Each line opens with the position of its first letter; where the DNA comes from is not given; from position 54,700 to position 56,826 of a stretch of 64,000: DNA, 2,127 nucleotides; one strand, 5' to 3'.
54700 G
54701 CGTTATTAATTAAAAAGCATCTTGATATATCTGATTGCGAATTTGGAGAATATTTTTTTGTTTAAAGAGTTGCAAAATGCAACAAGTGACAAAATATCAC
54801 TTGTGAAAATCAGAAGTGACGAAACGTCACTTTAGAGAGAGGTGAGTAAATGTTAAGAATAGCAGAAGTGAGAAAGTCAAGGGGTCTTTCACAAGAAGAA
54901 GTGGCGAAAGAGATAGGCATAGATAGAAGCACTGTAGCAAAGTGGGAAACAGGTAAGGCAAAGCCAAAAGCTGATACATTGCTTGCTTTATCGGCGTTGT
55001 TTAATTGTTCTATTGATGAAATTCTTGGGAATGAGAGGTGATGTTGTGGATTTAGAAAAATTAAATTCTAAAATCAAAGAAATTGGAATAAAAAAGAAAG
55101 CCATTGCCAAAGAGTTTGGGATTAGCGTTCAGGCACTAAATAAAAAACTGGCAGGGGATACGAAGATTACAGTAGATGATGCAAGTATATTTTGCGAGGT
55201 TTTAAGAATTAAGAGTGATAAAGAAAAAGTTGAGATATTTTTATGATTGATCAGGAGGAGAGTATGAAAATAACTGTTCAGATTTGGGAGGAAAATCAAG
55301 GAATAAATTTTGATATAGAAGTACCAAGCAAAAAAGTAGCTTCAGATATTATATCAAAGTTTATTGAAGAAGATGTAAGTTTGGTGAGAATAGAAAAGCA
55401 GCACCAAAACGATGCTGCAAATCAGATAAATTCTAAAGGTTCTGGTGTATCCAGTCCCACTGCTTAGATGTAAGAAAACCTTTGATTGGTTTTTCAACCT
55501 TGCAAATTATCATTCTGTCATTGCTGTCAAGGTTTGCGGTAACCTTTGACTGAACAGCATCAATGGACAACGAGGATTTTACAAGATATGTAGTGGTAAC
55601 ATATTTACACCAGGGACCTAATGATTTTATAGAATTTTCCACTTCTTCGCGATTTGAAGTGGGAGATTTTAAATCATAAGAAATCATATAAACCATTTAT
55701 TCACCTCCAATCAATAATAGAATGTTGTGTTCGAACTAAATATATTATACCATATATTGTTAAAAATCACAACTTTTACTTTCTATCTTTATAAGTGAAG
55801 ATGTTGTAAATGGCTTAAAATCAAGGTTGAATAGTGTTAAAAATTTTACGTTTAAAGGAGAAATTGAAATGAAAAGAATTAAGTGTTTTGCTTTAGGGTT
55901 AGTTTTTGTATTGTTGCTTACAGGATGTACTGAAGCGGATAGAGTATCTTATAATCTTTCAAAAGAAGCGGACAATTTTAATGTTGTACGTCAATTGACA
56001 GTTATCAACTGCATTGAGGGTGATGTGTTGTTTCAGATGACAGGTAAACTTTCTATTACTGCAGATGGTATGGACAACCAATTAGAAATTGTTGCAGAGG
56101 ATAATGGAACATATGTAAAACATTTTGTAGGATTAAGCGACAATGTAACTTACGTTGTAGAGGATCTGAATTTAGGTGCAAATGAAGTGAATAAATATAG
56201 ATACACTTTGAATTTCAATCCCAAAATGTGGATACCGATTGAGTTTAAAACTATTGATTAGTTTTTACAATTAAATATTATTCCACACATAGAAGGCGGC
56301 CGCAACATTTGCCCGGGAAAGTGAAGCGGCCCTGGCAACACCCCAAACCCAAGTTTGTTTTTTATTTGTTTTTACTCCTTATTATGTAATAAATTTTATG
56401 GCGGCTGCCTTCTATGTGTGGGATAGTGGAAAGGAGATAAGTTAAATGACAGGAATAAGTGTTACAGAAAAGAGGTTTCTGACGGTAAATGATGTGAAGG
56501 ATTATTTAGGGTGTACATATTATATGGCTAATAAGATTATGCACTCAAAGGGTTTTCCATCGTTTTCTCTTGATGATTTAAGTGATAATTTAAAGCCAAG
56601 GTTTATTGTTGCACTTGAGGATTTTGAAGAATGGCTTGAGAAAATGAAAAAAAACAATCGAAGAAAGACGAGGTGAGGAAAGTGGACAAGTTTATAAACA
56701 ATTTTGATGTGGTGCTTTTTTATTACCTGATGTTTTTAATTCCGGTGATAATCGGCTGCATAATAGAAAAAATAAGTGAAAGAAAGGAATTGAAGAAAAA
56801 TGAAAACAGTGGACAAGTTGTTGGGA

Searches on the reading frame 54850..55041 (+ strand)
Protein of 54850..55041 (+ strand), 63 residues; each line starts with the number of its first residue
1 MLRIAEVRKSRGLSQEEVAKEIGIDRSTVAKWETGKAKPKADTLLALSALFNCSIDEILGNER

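Call 78: search_protein_families(library=pfam, proteins=[window:54850-55041:+], max_evalue=0.01)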
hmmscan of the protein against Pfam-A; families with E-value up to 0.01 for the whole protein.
window:54850-55041:+ (63 aa): 22 families
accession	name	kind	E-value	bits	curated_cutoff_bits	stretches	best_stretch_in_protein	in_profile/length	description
PF01381.28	HTH_3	-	1.1e-20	73.8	23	1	4-58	1-55/55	Helix-turn-helix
PF12844.13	HTH_19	-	1.3e-13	51.1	30.2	1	3-59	3-59/64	Helix-turn-helix domain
PF13560.12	HTH_31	-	3.1e-12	47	27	1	3-57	5-60/64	Helix-turn-helix domain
PF13443.12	HTH_26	-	2.4e-11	44.1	22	1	3-60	1-59/63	Cro/C1-type HTH DNA-binding domain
PF13384.12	HTH_23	-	8.5e-05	22.7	24.6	1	9-32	13-37/50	Homeodomain-like domain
PF21716.3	dnstrm_HI1420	-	0.00021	21.5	27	1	4-49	37-80/90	Probable addiction module antidote protein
PF08281.18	Sigma70_r4_2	-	0.00027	21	25.7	0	12-32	26-46/54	Sigma-70, region 4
PF13744.12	HTH_37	-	0.00046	20.4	27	1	1-36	20-55/80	Helix-turn-helix domain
PF20432.4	Xre-like-HTH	-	0.00053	20.7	25.8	1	9-37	20-43/63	Antitoxin Xre-like helix-turn-helix domain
PF13518.12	HTH_28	-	0.00088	19.7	25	1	11-32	11-32/52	Helix-turn-helix domain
PF13413.12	HTH_25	-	0.0011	19.2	24.6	1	5-36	3-34/62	Helix-turn-helix domain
PF05269.17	Phage_CII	-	0.0013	19.3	21.3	1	13-47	24-57/91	Bacteriophage CII protein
PF15731.11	MqsA_antitoxin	-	0.0014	19.1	30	1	3-47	73-117/131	Antitoxin component of bacterial toxin-antitoxin system, MqsA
PF13022.12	HTH_Tnp_1_2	-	0.0037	17.8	27.9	1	13-36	27-50/122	Helix-turn-helix of insertion element transposase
PF13936.12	HTH_38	-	0.0043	17.2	27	1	6-30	14-38/44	Helix-turn-helix domain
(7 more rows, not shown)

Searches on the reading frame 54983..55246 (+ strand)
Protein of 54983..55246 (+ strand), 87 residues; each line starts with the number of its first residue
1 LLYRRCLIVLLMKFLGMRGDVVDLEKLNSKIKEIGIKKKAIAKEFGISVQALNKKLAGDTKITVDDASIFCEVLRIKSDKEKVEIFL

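Call 78: search_protein_families(library=pfam, proteins=[window:54983-55246:+], max_evalue=0.01)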
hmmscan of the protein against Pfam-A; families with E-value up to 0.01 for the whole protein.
window:54983-55246:+ (87 aa): 3 families
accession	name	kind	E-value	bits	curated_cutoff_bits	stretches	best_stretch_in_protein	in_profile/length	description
PF01381.28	HTH_3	-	5.4e-05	23.6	23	1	32-78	6-52/55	Helix-turn-helix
PF02796.21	HTH_7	-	0.00098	19.6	23.8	1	35-58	21-44/45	Helix-turn-helix domain of resolvase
PF13443.12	HTH_26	-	0.0045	17.6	22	1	26-76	1-52/63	Cro/C1-type HTH DNA-binding domain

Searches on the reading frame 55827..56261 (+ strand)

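Call 78: search_protein_families(library=pfam, proteins=[window:55827-56261:+], max_evalue=0.01)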
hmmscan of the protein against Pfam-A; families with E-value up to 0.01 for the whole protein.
window:55827-56261:+ (144 aa): 1 family
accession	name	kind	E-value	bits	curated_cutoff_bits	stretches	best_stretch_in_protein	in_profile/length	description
PF25682.1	Phage_VG64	-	6.8e-45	152.4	27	1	16-141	3-125/127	Mycobacterium phage VG64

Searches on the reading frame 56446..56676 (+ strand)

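Call 78: search_protein_families(library=pfam, proteins=[window:56446-56676:+], max_evalue=0.01)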
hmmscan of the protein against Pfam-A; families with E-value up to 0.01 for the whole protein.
window:56446-56676:+ (76 aa): 1 family
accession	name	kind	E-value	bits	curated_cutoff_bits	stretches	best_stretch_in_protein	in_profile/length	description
PF12728.13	HTH_17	-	0.00052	20.6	27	1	11-67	1-50/51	Helix-turn-helix domain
